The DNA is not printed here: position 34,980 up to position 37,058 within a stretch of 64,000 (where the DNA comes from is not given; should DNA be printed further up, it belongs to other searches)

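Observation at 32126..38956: Minimal type IV pilus-like operon with three atypical pilin-like proteins, including a 592-aa 'giant pilin'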

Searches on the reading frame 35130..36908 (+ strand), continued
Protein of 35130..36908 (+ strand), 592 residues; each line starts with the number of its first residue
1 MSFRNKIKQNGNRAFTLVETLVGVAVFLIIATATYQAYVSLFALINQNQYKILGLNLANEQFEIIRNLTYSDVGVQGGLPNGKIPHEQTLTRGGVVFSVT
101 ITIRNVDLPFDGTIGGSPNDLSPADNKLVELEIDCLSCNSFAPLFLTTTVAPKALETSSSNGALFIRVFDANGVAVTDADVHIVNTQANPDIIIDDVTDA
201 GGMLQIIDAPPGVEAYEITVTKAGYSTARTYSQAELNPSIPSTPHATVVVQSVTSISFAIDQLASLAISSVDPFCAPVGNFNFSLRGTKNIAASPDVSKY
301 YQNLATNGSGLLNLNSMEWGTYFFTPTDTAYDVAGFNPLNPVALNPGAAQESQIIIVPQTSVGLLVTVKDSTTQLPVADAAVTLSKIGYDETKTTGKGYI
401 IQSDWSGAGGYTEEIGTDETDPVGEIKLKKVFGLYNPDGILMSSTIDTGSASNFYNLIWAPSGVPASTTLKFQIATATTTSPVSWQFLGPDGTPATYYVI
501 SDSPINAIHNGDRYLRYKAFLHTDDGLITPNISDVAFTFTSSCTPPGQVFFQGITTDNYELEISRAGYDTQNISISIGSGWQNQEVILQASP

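Call 23: find_related_loci(query=A1, collection=genome_contigs, flank=10000)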
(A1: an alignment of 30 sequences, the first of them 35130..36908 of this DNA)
Query A1 (592 aa) in genome_contigs; peptide patterns used: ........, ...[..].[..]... (x = any residue, [..] = any of these).
288 stretches matched a pattern; 251 encode a relative of the query (tblastn E <= 1e-3); the best 80 are kept; 80 distinct loci.
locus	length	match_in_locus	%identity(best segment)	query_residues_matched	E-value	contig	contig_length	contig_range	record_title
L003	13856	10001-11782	63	1-588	0e+0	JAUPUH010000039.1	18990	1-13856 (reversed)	MAG: Patescibacteria group bacterium isolate erpe_2018_sw_15hr_WHONDRS-SW48-000090_B_bin.52 scaffold_313776, whole genom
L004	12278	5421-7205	58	1-588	0e+0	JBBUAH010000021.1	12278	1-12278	MAG: Patescibacteria group bacterium isolate H51-bin097_1 H51_bin097_1_000000000021, whole genome shotgun sequence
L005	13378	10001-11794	56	1-592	0e+0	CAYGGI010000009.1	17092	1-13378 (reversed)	MAG TPA_asm: uncultured Candidatus Saccharibacteria bacterium isolate ERP113451_co3_102 genome assembly, contig: NODE_24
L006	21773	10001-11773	59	3-588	0e+0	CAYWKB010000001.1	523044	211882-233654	MAG TPA_asm: uncultured Candidatus Saccharibacteria bacterium isolate SRP292972_co1_57 genome assembly, contig: NODE_22_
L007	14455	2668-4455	56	5-588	0e+0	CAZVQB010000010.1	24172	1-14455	MAG TPA_asm: uncultured Candidatus Saccharibacteria bacterium isolate SRP135725_co1_407 genome assembly, contig: NODE_25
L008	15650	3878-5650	56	12-588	0e+0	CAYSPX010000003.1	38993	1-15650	MAG TPA_asm: uncultured Candidatus Saccharibacteria bacterium isolate SRP286056_co1_32 genome assembly, contig: NODE_106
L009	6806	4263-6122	54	1-588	0e+0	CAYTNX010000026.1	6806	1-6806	MAG TPA_asm: uncultured Candidatus Saccharibacteria bacterium isolate SRP278252_co2_57 genome assembly, contig: NODE_239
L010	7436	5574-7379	56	1-588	0e+0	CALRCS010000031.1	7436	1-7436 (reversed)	MAG: Candidatus Nomurabacteria bacterium isolate RH-23may17-878 genome assembly, contig: RH-23may17-C83221, whole genome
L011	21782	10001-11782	58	8-588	0e+0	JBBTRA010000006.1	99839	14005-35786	MAG: Patescibacteria group bacterium isolate H41-bin055_1 H41_bin055_1_000000000006, whole genome shotgun sequence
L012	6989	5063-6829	57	14-588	0e+0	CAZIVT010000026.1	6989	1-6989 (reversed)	MAG TPA_asm: uncultured Candidatus Saccharibacteria bacterium isolate SRP300315_co1_71 genome assembly, contig: NODE_451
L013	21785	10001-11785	57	5-588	0e+0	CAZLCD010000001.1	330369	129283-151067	MAG TPA_asm: uncultured Candidatus Saccharibacteria bacterium isolate SRP286056_co1_436 genome assembly, contig: NODE_8_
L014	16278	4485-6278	55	1-588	0e+0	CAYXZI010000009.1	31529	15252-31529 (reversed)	MAG TPA_asm: uncultured Candidatus Saccharibacteria bacterium isolate SRP219642_co4_163 genome assembly, contig: NODE_22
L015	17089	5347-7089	56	10-588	0e+0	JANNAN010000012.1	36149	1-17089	MAG: Candidatus Taylorbacteria bacterium isolate OTE_78_metabat_459 OTE_78_k141_1529575, whole genome shotgun sequence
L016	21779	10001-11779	55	1-588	0e+0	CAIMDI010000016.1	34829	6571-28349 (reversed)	Candidatus Taylorbacteria bacterium isolate KTt_bin-0984 genome assembly, contig: bin-0984:16/36, whole genome shotgun s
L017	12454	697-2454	56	13-588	0e+0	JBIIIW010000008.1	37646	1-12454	MAG: Candidatus Paceibacteria bacterium isolate ME2001-09-10pf_3300042914_group1_bin230 Rohwer_bin1538_scaffold_554_c1,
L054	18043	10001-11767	51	12-588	0e+0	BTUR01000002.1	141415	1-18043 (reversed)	MAG: Candidatus Campbellbacteria bacterium AMX-MBFR-44 DNA, sequence02, whole genome shotgun sequence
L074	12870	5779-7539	49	13-588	0e+0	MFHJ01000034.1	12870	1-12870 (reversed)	MAG: Candidatus Giovannonibacteria bacterium RIFCSPHIGHO2_02_43_16 rifcsphigho2_02_sub10_scaffold_412, whole genome shot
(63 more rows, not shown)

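Call 57: search_protein_families(library=pfam, proteins=[L008:9649-10398:+, L008:10420-11169:+, L008:11180-11548:-, L008:11657-12445:-, L008:12620-14314:+, L008:14322-15236:+], max_evalue=0.01)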
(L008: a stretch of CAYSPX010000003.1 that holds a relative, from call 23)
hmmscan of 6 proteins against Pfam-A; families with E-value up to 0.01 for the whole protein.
L008:9649-10398:+ (249 aa): 1 family
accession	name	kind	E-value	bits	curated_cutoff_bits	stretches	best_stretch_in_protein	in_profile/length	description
PF07963.17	N_methyl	-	2.3e-08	33.7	21.2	1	5-29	2-26/27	Prokaryotic N-terminal methylation motif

L008:10420-11169:+ (249 aa): 1 family
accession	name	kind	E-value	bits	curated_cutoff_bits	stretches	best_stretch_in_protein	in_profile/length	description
PF07963.17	N_methyl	-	1.8e-06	27.7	21.2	1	6-30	3-27/27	Prokaryotic N-terminal methylation motif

L008:11180-11548:- (122 aa): 2 families
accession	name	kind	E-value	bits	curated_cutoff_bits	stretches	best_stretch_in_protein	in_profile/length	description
PF01230.28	HIT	-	3.9e-17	63.1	21.5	1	14-103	1-97/98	HIT domain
PF11969.13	DcpS_C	-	9e-12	45.9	24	1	6-60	1-53/114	Scavenger mRNA decapping enzyme C-term binding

L008:11657-12445:- (262 aa): 0 families

L008:12620-14314:+ (564 aa): 4 families
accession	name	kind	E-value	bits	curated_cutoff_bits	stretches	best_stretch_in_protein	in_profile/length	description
PF17768.7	RecJ_OB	-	3.9e-24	85.2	27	1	449-561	1-106/107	RecJ OB domain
PF01368.27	DHH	-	8e-23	81.5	28.1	1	67-215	1-120/125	DHH family, N-terminal domain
PF02272.25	DHHA1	-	1.5e-09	38.6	25.9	1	341-432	4-98/102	DHHA1 domain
PF04028.18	DUF374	-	0.0063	16.5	26.8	0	12-73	18-63/69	Domain of unknown function (DUF374)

L008:14322-15236:+ (304 aa): 3 families
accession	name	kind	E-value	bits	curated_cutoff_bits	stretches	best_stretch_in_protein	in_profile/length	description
PF01636.29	APH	-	2.7e-17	63.7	23.2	1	29-239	7-214/239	Phosphotransferase enzyme family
PF00069.31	Pkinase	-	0.0015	18.4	31.7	0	195-227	118-150/263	Protein kinase domain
PF03109.22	ABC1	-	0.0021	17.7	22.9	1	192-232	184-222/244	ABC1 atypical kinase-like domain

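Call 58: find_homologous_proteins(query=L008:9649-10398:+, max_evalue=0.001)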
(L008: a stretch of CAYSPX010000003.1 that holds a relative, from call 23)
Query L008:9649-10398:+ (249 aa): 3525 proteins with E <= 0.001 among 6326 candidates; the best 120 are listed.
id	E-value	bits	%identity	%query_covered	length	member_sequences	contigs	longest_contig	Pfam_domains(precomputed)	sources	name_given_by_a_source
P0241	3.6e-152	522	100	100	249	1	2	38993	PF07963.18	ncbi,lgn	-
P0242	5.0e-131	453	89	97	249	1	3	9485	PF07963.18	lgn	-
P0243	6.3e-131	453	90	96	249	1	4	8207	PF07963.18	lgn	-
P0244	2.5e-119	415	83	97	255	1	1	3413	PF07963.18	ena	-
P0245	5.8e-71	257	60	94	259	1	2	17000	PF07963.18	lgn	-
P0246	1.4e-67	246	55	97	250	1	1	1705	PF07963.18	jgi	jgi:prepilin-type N-terminal cleavage/methylation domain-containing protein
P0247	5.3e-54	201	49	95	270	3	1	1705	PF07963.18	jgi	jgi:prepilin-type N-terminal cleavage/methylation domain-containing protein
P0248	4.7e-52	195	50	93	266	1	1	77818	PF07963.18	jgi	jgi:prepilin-type N-terminal cleavage/methylation domain-containing protein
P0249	6.6e-51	191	47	100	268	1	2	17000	PF07963.18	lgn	-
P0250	1.8e-47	180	73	51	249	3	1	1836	PF07963.18,PF00404.25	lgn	-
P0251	5.0e-45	172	73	48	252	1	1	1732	PF07963.18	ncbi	-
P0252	6.0e-45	172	45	100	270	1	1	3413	PF07963.18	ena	-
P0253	1.8e-44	170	45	94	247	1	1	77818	PF07963.18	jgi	jgi:prepilin-type N-terminal cleavage/methylation domain-containing protein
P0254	5.2e-44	169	73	48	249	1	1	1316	PF07963.18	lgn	-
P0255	3.0e-43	166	57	62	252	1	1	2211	PF07963.18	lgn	-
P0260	1.2e-31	128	51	54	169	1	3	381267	PF07963.18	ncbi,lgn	-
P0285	6.6e-18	83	45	55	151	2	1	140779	PF07963.18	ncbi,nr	ncbi:type II secretion system protein [Candidatus Parcubacteria bacterium]|nr:type II secretion syst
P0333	1.3e-14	73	47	49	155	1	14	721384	PF07963.18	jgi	jgi:prepilin-type N-terminal cleavage/methylation domain-containing protein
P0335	1.7e-14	72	43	55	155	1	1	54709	PF07963.18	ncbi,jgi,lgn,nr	ncbi:MAG TPA: type II secretion system protein [Candidatus Paceibacterota bacterium]|jgi:prepilin-ty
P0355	5.2e-14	71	39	60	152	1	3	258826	PF07963.18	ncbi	-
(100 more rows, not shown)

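Call 59: find_encoding_contigs(protein=P0335, flank=10000, max_places=2)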
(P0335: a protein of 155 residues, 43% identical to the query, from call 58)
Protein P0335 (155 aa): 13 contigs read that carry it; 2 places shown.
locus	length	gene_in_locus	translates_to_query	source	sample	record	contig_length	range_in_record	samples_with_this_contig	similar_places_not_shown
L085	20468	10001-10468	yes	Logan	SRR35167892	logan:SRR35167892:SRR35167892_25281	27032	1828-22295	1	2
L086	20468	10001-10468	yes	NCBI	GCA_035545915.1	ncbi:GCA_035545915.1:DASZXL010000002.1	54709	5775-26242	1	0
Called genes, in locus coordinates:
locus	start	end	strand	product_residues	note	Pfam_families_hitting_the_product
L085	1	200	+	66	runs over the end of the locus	-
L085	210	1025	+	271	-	PF00218:IGPS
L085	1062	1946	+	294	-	PF00413:Peptidase_M10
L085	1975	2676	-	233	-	PF00156:Pribosyltran (weak)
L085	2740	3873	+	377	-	PF11104:PilM_2, PF14450:FtsA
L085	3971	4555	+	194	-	-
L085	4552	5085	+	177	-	PF04350:PilO (weak)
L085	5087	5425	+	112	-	-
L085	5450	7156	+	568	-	PF05157:MshEN, PF00437:T2SSE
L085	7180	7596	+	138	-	PF00072:Response_reg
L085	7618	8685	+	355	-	PF00437:T2SSE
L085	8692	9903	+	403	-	PF28597:T2SSF_N, PF00482:T2SSF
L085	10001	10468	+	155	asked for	PF07963:N_methyl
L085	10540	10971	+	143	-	PF07963:N_methyl (weak)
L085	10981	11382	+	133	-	PF07963:N_methyl (weak)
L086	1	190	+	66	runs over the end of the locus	-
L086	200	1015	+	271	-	PF00218:IGPS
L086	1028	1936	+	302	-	PF00413:Peptidase_M10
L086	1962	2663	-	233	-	PF00156:Pribosyltran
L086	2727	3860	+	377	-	PF11104:PilM_2, PF14450:FtsA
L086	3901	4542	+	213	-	-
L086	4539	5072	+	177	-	PF04350:PilO (weak)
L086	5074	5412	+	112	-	-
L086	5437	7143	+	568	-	PF05157:MshEN, PF00437:T2SSE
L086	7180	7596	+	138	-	PF00072:Response_reg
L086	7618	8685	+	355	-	PF00437:T2SSE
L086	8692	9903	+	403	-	PF28597:T2SSF_N, PF00482:T2SSF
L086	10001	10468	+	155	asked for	PF07963:N_methyl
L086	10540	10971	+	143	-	PF07963:N_methyl (weak)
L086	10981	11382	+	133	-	PF07963:N_methyl (weak)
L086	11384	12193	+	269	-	PF06750:A24_N_bact, PF01478:Peptidase_A24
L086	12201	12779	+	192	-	PF07963:N_methyl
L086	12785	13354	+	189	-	PF07963:N_methyl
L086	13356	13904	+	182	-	PF07963:N_methyl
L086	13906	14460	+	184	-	-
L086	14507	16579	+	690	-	PF22745:Nlig-Ia, PF01653:DNA_ligase_aden, PF03120:OB_DNA_ligase, PF14520:HHH_5 (weak), PF12826:HHH_2, PF00533:BRCT, PF12738:PTCB-BRCT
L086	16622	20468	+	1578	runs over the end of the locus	PF01471:PG_binding_1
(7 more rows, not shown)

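Call 60: find_encoding_contigs(protein=P0285, flank=10000, max_places=2)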
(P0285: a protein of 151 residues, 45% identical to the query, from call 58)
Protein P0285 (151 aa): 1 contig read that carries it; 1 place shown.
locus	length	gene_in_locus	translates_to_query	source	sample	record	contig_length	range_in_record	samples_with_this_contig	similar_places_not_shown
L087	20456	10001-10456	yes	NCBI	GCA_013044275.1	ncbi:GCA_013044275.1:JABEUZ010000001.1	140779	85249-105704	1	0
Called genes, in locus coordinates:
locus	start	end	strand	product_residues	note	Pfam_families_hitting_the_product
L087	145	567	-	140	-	-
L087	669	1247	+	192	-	PF04191:PEMT, PF04140:ICMT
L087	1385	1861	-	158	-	-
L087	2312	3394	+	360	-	PF11104:PilM_2, PF14450:FtsA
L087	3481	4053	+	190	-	-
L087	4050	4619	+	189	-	-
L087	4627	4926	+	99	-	-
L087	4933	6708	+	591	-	PF05157:MshEN, PF00437:T2SSE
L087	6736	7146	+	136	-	PF00072:Response_reg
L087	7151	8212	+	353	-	PF00437:T2SSE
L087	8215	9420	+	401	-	PF28597:T2SSF_N, PF00482:T2SSF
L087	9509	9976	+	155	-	PF07963:N_methyl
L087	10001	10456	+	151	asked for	PF07963:N_methyl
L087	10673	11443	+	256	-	PF06750:A24_N_bact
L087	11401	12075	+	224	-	PF07963:N_methyl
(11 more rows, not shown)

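Call 61: find_encoding_contigs(protein=P0333, flank=10000, max_places=10)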
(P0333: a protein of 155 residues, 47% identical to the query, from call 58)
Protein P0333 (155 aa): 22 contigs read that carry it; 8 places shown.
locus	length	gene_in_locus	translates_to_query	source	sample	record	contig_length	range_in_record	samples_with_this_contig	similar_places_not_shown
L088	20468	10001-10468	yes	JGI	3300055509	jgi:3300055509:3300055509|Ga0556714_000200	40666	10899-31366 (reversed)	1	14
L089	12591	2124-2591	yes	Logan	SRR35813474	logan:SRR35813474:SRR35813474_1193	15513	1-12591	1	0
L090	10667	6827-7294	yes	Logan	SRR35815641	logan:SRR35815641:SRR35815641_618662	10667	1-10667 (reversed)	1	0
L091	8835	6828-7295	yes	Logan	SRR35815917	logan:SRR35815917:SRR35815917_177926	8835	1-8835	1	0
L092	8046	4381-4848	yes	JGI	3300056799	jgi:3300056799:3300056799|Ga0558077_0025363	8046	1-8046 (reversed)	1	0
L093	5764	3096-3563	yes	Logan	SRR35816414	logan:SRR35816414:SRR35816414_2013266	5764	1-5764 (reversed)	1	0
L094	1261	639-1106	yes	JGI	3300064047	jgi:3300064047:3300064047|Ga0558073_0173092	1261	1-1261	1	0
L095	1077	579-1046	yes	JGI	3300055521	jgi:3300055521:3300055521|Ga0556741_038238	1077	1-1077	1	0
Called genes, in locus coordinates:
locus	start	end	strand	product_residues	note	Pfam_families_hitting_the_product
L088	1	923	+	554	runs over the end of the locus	PF02518:HATPase_c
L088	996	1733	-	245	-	-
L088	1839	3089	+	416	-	PF00579:tRNA-synt_1b, PF22421:SYY_C-terminal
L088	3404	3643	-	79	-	-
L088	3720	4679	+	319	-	PF00579:tRNA-synt_1b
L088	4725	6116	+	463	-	PF01336:tRNA_anti-codon, PF00152:tRNA-synt_2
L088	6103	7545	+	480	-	PF00883:Peptidase_M17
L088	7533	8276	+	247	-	PF02616:SMC_ScpA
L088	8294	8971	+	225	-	PF00072:Response_reg, PF00486:Trans_reg_C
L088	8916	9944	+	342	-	PF00512:HisKA, PF02518:HATPase_c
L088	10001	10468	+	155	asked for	PF07963:N_methyl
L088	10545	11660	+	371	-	-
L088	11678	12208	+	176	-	PF04079:SMC_ScpB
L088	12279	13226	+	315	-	PF00768:Peptidase_S11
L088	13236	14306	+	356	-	PF00953:Glycos_transf_4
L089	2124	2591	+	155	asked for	PF07963:N_methyl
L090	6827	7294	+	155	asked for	PF07963:N_methyl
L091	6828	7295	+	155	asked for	PF07963:N_methyl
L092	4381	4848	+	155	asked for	PF07963:N_methyl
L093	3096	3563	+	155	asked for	PF07963:N_methyl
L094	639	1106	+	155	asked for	PF07963:N_methyl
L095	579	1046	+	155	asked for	PF07963:N_methyl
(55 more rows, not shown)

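Call 62: find_encoding_contigs(protein=P0065, flank=3000, max_places=10)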
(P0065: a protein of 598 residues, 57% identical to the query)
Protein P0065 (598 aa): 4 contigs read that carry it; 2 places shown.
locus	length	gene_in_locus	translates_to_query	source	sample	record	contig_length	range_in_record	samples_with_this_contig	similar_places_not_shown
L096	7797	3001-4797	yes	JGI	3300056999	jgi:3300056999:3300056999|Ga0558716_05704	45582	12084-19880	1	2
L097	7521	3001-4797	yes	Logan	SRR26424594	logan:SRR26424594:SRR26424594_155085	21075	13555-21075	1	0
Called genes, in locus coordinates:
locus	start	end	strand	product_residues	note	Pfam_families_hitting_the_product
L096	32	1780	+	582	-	PF05157:MshEN, PF00437:T2SSE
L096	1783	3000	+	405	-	PF00482:T2SSF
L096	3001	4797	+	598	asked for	PF07963:N_methyl (weak), PF13620:CarboxypepD_reg (weak)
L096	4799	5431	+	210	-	-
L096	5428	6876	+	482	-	-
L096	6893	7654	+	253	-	PF00121:TIM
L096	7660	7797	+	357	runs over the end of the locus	PF00162:PGK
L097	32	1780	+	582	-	PF05157:MshEN, PF00437:T2SSE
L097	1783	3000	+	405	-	PF00482:T2SSF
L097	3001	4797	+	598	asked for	PF07963:N_methyl (weak), PF13620:CarboxypepD_reg (weak)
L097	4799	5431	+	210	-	-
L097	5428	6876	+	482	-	-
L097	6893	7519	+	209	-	?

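Call 65: search_protein_families(library=pfam, proteins=[L086:13906-14460:+, L086:12201-12779:+, L086:12785-13354:+, L086:13356-13904:+], max_evalue=0.01)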
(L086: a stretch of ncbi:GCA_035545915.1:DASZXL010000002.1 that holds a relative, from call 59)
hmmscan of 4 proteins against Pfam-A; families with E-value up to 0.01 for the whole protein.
L086:13906-14460:+ (184 aa): 1 family
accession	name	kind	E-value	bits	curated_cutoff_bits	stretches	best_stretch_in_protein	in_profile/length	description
PF14341.11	PilX_N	-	0.002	18.5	25.5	1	15-63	2-50/51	PilX N-terminal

L086:12201-12779:+ (192 aa): 1 family
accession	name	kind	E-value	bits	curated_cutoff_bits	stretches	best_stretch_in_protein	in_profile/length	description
PF07963.17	N_methyl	-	1.9e-08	34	21.2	1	5-29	2-26/27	Prokaryotic N-terminal methylation motif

L086:12785-13354:+ (189 aa): 1 family
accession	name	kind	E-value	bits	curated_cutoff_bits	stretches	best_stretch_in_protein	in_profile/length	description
PF07963.17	N_methyl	-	6.5e-08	32.3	21.2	1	2-24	4-26/27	Prokaryotic N-terminal methylation motif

L086:13356-13904:+ (182 aa): 1 family
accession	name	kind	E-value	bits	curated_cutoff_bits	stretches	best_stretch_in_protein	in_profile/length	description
PF07963.17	N_methyl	-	1.2e-07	31.4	21.2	1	9-31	2-24/27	Prokaryotic N-terminal methylation motif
